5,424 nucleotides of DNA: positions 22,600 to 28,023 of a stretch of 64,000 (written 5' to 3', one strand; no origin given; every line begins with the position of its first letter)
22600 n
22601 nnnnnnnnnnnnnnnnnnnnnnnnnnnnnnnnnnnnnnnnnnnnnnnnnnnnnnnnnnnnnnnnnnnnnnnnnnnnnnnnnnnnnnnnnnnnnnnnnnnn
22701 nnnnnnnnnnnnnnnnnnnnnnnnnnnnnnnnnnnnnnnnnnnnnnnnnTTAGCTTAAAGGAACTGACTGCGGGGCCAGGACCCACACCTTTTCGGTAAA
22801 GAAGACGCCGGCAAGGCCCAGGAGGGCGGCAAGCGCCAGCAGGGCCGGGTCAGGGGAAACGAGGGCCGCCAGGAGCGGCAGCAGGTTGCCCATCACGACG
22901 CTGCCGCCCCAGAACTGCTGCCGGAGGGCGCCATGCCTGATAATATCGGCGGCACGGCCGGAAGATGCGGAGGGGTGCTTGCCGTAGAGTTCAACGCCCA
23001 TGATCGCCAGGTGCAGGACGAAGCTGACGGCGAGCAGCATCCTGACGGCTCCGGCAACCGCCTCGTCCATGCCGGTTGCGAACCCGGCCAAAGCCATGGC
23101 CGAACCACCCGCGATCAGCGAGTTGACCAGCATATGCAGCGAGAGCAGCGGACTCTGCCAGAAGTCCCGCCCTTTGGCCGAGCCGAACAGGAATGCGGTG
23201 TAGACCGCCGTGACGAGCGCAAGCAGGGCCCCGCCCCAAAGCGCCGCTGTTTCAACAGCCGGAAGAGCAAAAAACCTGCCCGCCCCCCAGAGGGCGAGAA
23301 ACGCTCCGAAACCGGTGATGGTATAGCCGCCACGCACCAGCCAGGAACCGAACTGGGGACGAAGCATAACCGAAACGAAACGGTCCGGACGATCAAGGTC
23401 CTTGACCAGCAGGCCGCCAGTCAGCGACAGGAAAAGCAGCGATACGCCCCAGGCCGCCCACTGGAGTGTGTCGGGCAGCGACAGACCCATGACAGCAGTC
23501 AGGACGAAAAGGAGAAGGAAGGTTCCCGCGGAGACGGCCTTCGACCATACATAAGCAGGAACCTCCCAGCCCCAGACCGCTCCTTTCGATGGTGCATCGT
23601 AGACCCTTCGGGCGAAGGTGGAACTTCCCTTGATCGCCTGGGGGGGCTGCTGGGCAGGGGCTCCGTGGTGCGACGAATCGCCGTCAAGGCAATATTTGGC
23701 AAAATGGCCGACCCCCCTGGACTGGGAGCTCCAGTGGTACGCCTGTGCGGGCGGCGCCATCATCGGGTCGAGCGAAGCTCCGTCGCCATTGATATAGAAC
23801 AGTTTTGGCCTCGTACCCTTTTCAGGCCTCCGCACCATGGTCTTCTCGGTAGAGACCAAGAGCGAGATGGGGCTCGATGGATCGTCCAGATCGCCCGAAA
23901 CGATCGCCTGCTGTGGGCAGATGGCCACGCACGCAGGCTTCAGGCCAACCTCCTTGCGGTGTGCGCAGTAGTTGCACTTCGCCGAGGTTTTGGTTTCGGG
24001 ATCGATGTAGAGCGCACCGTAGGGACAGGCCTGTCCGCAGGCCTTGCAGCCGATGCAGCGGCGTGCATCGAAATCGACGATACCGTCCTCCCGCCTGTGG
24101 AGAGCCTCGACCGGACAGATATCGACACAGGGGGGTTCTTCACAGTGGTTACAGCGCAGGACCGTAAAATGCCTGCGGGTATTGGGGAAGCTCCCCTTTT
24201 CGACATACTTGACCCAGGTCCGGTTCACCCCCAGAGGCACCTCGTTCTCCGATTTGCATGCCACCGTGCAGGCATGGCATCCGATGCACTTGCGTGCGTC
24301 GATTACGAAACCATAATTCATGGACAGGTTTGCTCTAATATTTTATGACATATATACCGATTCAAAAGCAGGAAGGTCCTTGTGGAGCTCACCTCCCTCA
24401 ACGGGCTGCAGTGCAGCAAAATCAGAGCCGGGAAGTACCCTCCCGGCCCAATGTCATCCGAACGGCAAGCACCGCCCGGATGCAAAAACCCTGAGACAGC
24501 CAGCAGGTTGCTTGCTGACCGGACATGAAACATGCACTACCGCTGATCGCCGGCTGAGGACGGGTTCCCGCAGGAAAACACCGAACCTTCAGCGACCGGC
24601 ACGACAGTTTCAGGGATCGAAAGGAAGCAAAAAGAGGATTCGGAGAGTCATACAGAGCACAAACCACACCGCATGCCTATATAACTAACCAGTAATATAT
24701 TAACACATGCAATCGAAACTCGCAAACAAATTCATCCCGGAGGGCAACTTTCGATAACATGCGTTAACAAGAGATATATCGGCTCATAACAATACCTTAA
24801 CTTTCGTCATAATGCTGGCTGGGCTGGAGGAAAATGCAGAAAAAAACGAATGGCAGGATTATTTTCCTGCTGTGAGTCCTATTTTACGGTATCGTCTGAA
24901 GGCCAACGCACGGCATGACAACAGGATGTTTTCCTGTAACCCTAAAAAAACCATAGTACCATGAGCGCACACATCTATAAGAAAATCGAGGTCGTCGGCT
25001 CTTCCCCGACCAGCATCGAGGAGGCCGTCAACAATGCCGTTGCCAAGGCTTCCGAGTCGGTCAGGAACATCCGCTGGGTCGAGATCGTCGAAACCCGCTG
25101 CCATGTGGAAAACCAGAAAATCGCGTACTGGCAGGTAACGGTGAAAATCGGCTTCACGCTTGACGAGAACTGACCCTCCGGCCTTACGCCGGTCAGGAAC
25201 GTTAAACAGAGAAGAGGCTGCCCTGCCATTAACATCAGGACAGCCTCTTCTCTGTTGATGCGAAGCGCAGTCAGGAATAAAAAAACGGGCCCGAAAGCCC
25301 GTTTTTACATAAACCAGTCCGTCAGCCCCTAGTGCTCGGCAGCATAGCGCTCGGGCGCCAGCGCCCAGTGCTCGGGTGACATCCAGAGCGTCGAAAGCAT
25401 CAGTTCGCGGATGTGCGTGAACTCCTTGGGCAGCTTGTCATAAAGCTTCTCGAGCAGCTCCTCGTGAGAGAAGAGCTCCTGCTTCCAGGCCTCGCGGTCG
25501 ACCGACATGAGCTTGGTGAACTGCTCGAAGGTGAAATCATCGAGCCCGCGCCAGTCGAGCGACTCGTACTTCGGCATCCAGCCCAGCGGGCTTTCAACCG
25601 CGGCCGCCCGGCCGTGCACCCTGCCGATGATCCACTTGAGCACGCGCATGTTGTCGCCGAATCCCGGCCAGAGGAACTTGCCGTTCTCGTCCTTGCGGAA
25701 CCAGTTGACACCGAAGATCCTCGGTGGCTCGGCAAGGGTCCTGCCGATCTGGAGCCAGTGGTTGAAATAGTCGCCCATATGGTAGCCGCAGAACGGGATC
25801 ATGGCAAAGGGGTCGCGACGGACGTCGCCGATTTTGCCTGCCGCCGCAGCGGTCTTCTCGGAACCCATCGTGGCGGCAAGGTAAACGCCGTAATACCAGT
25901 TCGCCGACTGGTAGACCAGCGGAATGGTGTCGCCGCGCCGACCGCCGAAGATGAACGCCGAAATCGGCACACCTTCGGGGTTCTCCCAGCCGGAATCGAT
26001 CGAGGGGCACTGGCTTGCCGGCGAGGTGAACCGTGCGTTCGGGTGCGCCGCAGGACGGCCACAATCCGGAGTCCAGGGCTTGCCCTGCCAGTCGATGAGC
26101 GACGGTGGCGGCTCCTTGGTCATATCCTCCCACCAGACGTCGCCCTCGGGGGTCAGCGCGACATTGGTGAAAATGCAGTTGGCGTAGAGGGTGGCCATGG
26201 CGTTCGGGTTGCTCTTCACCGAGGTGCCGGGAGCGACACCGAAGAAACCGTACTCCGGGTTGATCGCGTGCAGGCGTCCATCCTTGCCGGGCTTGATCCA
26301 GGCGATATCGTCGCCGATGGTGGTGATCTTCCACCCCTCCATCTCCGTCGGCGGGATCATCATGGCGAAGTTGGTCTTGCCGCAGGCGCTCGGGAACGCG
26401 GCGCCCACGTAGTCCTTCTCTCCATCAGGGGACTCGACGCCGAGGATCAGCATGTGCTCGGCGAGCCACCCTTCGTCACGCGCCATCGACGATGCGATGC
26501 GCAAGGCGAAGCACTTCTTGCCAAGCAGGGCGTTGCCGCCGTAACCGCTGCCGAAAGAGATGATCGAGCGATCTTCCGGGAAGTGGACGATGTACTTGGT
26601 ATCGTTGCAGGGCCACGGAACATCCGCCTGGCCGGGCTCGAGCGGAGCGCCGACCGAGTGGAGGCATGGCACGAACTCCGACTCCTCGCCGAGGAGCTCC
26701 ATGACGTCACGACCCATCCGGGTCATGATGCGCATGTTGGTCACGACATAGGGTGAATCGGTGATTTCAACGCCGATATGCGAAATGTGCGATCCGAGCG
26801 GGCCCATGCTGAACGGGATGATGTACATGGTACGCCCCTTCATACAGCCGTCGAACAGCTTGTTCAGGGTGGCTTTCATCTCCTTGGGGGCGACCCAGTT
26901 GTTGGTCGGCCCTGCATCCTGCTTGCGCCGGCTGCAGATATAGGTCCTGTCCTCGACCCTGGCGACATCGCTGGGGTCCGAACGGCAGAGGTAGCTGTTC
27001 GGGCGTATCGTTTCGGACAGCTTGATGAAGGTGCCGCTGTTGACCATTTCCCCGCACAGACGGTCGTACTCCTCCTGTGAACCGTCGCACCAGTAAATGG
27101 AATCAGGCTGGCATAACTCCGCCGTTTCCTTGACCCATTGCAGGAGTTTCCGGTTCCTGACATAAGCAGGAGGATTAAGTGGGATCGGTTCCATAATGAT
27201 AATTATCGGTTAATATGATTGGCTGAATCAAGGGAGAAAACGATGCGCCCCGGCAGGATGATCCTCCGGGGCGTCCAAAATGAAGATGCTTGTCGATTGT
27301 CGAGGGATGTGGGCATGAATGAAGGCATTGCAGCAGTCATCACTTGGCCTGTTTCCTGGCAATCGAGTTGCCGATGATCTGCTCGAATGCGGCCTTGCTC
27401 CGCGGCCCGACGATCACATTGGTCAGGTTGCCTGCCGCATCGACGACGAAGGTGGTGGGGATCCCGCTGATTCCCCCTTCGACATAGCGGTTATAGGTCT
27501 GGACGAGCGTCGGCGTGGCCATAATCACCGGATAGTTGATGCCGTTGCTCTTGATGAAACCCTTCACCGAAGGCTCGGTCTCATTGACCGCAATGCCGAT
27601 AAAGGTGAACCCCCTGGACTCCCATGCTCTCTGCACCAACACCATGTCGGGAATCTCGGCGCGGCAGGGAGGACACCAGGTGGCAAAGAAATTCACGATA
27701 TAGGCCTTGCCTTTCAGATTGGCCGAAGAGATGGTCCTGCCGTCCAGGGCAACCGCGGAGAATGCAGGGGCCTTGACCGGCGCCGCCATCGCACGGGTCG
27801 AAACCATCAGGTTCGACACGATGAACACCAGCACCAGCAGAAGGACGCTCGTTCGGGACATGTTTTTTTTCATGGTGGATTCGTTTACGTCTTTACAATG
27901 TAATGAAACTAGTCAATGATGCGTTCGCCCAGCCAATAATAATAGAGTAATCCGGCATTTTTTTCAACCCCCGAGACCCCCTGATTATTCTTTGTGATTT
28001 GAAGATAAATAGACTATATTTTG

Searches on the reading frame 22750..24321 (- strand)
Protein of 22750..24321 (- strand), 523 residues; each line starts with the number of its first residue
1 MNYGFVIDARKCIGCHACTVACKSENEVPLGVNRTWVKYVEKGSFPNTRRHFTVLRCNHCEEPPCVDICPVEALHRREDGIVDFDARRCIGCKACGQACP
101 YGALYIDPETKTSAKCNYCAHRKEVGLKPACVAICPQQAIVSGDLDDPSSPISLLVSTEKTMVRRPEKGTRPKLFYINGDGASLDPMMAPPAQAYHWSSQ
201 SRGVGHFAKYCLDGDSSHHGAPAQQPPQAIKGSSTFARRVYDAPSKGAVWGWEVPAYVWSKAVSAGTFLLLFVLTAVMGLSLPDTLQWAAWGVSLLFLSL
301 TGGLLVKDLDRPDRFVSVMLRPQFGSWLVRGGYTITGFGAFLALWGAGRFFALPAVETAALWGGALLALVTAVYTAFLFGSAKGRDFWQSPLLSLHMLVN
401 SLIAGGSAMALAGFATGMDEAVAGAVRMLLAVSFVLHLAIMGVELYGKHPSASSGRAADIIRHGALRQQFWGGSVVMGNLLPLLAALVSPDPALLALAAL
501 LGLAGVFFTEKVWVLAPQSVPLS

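Call 7: search_protein_families(library=ncbifam, proteins=[window:22750-24321:-])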
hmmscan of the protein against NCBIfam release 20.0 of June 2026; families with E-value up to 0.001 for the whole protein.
window:22750-24321:- (523 aa): 48 families (the best 25 are shown)
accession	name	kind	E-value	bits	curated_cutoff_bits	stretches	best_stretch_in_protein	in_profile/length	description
NF011569.0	PRK14993.1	equivalog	4.8e-57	193.2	416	1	3-197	44-241/244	tetrathionate reductase subunit TtrB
NF041715.1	arsenate_red_ArrB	equivalog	2.4e-49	168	450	2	1-106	1-106/233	arsenate respiratory reductase iron-sulfur subunit ArrB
NF045797.1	DsrO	equivalog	1.1e-48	165.7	200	1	2-177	43-234/235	sulfate reduction electron transfer complex DsrMKJOP subunit DsrO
TIGR03149.1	cyt_nit_nrfC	equivalog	1.7e-46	158.3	377.6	1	2-177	38-216/225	cytochrome c nitrite reductase Fe-S protein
TIGR02951.1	DMSO_dmsB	equivalog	1.3e-40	139.1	214.1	1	3-147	2-155/161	DMSO/selenate family reductase complex B subunit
TIGR03478.1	DMSO_red_II_bet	subfamily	1.5e-35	122.7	480.7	1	36-178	110-254/321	DMSO reductase family type II enzyme, iron-sulfur subunit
NF042979.1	EthbenzDh_ebdB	equivalog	1.2e-28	100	740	1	36-181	132-279/354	ethylbenzene dehydrogenase subunit beta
NF038355.1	FDH3_beta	equivalog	1.4e-27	96.8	240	1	4-119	4-121/180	formate dehydrogenase FDH3 subunit beta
NF041782.1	mnquin_red_QrcC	equivalog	9.8e-27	94.1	400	2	3-106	1-118/239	menaquinone reductase iron-sulfur cluster-binding subunit QrcC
NF008134.0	PRK10882.1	equivalog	1.6e-24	86.6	263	1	52-147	108-210/329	hydrogenase 2 operon protein HybA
TIGR01582.1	FDH-beta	equivalog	2.5e-24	85.9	334.7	1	6-147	25-184/283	formate dehydrogenase subunit beta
NF045715.1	sulf_resp_HmcB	equivalog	7.1e-23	81.1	420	1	47-146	97-199/307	sulfate respiration complex iron-sulfur protein HmcB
NF009408.0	PRK12769.1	equivalog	4.1e-22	78.1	1003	1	1-140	1-142/659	formate-dependent uric acid utilization protein AegA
NF009451.0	PRK12809.1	equivalog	1.2e-21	76.6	1154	1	1-141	1-135/639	formate-dependent uric acid utilization protein YgfT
NF007658.0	PRK10330.1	equivalog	1.3e-19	70.4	260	1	1-104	1-104/181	electron transport protein HydN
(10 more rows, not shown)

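Call 74: find_homologous_proteins(query=window:22750-24321:-, max_evalue=1e-100)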
Query window:22750-24321:- (523 aa): 7851 proteins with E <= 1e-100 among 8000 candidates; the best 120 are listed.
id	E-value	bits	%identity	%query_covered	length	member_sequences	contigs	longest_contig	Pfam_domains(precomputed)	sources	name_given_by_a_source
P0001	0.0e+0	1212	100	100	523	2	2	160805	PF12797.13,PF12837.13,PF13247.12,PF00037.33,PF03916.20,PF12838.13,PF13237.12,PF13187.12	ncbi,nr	ncbi:MAG: polysulfide reductase NrfD [Chlorobiaceae bacterium]|nr:polysulfide reductase NrfD [Chloro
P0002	0.0e+0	1081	87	100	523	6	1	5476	PF12797.13,PF12837.13,PF13247.12,PF00037.33,PF03916.20,PF12838.13,PF13237.12,PF13187.12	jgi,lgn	-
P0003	0.0e+0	1076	87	100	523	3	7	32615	PF12797.13,PF12837.13,PF13247.12,PF00037.33,PF03916.20,PF12838.13,PF13237.12,PF13187.12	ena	-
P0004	0.0e+0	1059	85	100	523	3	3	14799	PF12797.13,PF12837.13,PF13247.12,PF00037.33,PF03916.20,PF12838.13,PF13237.12,PF13187.12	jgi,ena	jgi:Fe-S-cluster-containing dehydrogenase component/formate-dependent nitrite reductase membrane com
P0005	0.0e+0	1054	85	100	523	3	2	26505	PF12797.13,PF12837.13,PF13247.12,PF00037.33,PF03916.20,PF12838.13,PF13237.12,PF13187.12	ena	-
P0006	0.0e+0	1051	85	100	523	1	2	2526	PF12797.13,PF12837.13,PF13247.12,PF00037.33,PF03916.20,PF12838.13,PF13237.12,PF12800.13,PF13187.12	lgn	-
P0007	0.0e+0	1014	82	100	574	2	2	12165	PF12797.13,PF12837.13,PF13247.12,PF00037.33,PF03916.20,PF12838.13,PF13237.12,PF13187.12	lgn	-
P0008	0.0e+0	1010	81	100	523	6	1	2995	PF12797.13,PF12837.13,PF13247.12,PF00037.33,PF03916.20,PF12838.13,PF13237.12,PF13187.12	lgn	-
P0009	7.3e-295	997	80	100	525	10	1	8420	PF12797.13,PF12837.13,PF13247.12,PF00037.33,PF13484.12,PF03916.20,PF12838.13,PF13237.12,PF12800.13,PF13187.12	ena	-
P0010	1.5e-290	982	79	100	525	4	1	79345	PF12797.13,PF12837.13,PF13247.12,PF00037.33,PF03916.20,PF12838.13,PF13237.12,PF12800.13,PF13187.12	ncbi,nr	ncbi:MAG: polysulfide reductase NrfD [Chlorobiaceae bacterium]|nr:polysulfide reductase NrfD [Chloro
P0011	1.5e-283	959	77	100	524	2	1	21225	PF12797.13,PF12837.13,PF13247.12,PF00037.33,PF03916.20,PF12838.13,PF13237.12,PF12800.13,PF13187.12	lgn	-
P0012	2.3e-260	883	73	100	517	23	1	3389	PF12797.13,PF12837.13,PF13247.12,PF00037.33,PF03916.20,PF12838.13,PF13237.12,PF13187.12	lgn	-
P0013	3.6e-259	879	71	100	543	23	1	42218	PF12797.13,PF12837.13,PF13247.12,PF00037.33,PF13484.12,PF03916.20,PF12838.13,PF13237.12,PF13187.12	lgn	-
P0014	3.7e-259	879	73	100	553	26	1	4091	PF12797.13,PF12837.13,PF13247.12,PF00037.33,PF03916.20,PF12838.13,PF13237.12,PF13187.12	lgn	-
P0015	6.0e-259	878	72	100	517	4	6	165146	PF12797.13,PF12837.13,PF13247.12,PF00037.33,PF03916.20,PF12838.13,PF13237.12,PF13187.12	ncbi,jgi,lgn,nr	ncbi:MAG: polysulfide reductase NrfD [Chlorobium sp.]|jgi:Fe-S-cluster-containing dehydrogenase comp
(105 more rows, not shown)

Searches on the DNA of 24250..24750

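Call 83: search_rna_families(source=window, start=24250, end=24750, threshold=evalue, max_evalue=1)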
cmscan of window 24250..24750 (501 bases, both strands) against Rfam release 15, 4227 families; matches with E-value up to 1: 0.
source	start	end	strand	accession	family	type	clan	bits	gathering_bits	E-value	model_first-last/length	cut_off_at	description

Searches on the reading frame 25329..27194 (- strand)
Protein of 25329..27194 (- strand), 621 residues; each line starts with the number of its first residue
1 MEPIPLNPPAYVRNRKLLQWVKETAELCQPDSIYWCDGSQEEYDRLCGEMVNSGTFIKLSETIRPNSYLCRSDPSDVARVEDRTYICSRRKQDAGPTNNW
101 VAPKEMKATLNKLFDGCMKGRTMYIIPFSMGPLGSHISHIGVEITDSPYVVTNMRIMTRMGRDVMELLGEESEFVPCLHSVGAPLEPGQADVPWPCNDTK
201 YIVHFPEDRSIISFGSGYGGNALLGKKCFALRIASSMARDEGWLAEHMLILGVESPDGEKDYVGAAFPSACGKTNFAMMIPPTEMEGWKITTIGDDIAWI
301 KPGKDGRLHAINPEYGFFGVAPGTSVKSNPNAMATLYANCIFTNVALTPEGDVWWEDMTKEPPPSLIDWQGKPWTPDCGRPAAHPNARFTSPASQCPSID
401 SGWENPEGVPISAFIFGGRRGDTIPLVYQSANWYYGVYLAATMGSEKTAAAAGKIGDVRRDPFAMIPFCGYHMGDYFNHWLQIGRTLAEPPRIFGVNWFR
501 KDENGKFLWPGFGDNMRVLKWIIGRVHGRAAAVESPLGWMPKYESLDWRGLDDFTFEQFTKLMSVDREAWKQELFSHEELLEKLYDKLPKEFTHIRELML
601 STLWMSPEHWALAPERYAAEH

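Call 7: search_protein_families(library=ncbifam, proteins=[window:25329-27194:-])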
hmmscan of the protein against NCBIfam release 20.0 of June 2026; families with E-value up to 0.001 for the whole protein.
window:25329-27194:- (621 aa): 1 family
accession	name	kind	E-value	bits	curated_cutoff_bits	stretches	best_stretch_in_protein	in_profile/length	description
NF003253.0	PRK04210.1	equivalog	0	1024.9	504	1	6-605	12-609/612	phosphoenolpyruvate carboxykinase (GTP)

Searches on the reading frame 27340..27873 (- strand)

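Call 39: search_protein_families(library=pfam, proteins=[window:27340-27873:-], max_evalue=0.001)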
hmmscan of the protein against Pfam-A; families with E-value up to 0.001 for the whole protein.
window:27340-27873:- (177 aa): 6 families
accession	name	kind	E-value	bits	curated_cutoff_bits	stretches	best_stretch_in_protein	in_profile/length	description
PF08534.16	Redoxin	-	1.1e-22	80.9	26.6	1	34-160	5-141/148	Redoxin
PF00578.27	AhpC-TSA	-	6.3e-22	78.3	26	1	34-151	4-122/124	AhpC/TSA family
PF13905.12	Thioredoxin_8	-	1.6e-06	28.8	27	1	55-149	1-93/94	Thioredoxin-like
PF13098.12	Thioredoxin_2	-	1.8e-06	28.7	27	1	53-166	3-103/104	Thioredoxin-like domain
PF00085.26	Thioredoxin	-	1.8e-06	28.3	23.5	1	55-99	18-61/103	Thioredoxin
PF02630.20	SCO1-SenC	-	0.00074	19.9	22.8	0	37-87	3-54/134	SCO1/SenC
